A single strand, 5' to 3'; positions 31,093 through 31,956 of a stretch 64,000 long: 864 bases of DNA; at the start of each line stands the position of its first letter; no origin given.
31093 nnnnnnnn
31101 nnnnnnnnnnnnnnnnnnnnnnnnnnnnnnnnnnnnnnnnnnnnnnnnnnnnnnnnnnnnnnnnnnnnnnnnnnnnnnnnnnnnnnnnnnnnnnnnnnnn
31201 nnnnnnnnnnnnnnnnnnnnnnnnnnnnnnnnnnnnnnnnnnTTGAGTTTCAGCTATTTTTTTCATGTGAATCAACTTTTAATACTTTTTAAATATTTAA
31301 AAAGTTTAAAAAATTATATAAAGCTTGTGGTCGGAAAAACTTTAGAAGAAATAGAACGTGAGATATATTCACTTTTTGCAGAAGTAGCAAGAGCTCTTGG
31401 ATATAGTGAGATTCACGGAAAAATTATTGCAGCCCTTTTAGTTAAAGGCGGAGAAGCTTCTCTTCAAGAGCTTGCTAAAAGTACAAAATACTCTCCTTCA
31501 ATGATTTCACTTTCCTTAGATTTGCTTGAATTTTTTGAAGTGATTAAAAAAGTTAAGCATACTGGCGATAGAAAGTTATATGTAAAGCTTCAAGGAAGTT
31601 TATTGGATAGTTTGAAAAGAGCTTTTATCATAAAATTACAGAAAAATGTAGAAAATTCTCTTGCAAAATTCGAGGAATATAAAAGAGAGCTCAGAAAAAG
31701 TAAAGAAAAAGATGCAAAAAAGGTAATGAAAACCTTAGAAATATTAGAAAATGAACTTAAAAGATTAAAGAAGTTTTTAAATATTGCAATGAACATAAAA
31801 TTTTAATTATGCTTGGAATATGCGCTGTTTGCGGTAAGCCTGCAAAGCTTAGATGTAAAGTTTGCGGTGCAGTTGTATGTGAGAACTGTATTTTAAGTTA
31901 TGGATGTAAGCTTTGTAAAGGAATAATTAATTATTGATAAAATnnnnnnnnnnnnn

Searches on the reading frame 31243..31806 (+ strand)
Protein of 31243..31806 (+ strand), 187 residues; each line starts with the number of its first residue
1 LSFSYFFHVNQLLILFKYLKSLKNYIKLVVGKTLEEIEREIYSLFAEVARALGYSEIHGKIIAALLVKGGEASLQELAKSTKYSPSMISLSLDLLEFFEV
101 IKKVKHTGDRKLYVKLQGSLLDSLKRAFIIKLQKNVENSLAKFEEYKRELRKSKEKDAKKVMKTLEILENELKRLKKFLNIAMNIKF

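Call 81: search_protein_families(library=pfam, proteins=[window:31243-31806:+], max_evalue=0.001)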
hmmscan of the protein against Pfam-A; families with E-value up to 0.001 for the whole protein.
window:31243-31806:+ (187 aa): 1 family
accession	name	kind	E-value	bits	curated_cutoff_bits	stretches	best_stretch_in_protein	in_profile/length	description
PF10455.14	BAR_2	-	0.00093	19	25.4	1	72-173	135-236/286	Bin/amphiphysin/Rvs domain for vesicular trafficking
